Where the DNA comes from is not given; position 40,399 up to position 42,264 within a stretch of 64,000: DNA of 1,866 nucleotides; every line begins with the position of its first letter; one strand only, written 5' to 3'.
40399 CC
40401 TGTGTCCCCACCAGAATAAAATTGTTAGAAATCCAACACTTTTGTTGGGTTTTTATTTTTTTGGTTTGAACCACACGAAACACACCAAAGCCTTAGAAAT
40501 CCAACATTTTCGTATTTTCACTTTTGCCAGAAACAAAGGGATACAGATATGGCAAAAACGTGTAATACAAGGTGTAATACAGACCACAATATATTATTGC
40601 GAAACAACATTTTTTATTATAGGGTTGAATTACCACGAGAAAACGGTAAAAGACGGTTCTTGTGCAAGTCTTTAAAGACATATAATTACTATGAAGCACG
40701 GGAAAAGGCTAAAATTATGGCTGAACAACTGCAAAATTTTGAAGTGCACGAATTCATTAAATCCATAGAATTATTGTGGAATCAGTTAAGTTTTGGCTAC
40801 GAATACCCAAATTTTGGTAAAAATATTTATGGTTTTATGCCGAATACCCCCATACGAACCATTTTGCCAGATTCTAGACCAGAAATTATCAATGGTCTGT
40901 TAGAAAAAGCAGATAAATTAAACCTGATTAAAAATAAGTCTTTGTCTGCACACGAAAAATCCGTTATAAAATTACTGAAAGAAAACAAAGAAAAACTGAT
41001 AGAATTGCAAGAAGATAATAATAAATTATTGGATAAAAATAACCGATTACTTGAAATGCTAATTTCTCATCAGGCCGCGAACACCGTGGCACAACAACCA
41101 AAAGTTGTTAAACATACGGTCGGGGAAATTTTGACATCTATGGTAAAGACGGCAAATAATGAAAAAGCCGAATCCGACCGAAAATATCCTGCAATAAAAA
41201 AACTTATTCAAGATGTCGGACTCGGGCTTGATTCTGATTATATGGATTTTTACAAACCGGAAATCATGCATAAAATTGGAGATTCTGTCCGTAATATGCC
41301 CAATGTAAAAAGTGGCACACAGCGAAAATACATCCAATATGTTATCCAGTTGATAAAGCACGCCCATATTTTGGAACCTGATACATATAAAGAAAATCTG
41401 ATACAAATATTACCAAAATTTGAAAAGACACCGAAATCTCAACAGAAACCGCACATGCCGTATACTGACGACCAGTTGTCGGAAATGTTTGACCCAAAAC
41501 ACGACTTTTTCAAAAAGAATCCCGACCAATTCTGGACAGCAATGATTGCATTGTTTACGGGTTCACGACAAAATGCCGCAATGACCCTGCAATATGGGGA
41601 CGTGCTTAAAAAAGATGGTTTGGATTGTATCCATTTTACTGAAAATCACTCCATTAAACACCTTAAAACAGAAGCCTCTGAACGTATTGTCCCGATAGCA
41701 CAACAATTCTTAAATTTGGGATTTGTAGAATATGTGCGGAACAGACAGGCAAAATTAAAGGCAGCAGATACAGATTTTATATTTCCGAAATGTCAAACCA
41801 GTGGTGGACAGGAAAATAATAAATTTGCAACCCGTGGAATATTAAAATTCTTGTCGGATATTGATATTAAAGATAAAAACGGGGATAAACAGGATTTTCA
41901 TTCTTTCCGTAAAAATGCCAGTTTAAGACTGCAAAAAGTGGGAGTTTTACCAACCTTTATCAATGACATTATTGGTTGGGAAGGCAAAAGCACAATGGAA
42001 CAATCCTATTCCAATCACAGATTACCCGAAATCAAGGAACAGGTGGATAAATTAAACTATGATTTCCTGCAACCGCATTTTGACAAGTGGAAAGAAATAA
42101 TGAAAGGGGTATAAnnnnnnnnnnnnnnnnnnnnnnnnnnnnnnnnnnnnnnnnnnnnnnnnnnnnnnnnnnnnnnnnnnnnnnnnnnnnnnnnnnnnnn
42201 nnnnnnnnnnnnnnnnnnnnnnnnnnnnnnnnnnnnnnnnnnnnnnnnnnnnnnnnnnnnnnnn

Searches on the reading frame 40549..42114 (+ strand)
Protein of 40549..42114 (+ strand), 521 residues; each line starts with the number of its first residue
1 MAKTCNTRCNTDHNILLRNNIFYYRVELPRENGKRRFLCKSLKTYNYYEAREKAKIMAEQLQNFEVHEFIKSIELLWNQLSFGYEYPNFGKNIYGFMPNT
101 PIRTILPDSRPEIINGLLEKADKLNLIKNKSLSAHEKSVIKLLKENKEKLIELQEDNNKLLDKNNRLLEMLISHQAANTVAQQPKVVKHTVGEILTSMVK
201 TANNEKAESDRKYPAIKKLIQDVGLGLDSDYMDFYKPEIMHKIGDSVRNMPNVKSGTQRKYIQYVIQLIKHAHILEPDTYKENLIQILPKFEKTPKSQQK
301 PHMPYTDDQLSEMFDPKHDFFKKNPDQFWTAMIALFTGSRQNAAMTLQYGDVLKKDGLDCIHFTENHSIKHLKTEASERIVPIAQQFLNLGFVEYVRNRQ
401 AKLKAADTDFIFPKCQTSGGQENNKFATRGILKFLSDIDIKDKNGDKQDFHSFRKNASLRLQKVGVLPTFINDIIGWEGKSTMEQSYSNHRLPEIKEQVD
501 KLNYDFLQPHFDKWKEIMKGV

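Call 17: search_protein_families(library=pfam, proteins=[window:40549-42114:+], max_evalue=0.01)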
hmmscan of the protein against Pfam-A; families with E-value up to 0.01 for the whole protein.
window:40549-42114:+ (521 aa): 4 families
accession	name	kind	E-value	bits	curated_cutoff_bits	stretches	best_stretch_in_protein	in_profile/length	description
PF00589.27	Phage_integrase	-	1.9e-10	41.2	27.1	1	331-490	28-168/172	Phage integrase family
PF20172.3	DUF6538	-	3.1e-05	24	27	1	15-62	2-52/60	Domain of unknown function (DUF6538)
PF00847.26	AP2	-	0.0011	19.6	33.3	1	24-61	15-51/54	AP2 domain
PF05424.16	Duffy_binding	-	0.0043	17.6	25.5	0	276-341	96-157/186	Duffy binding domain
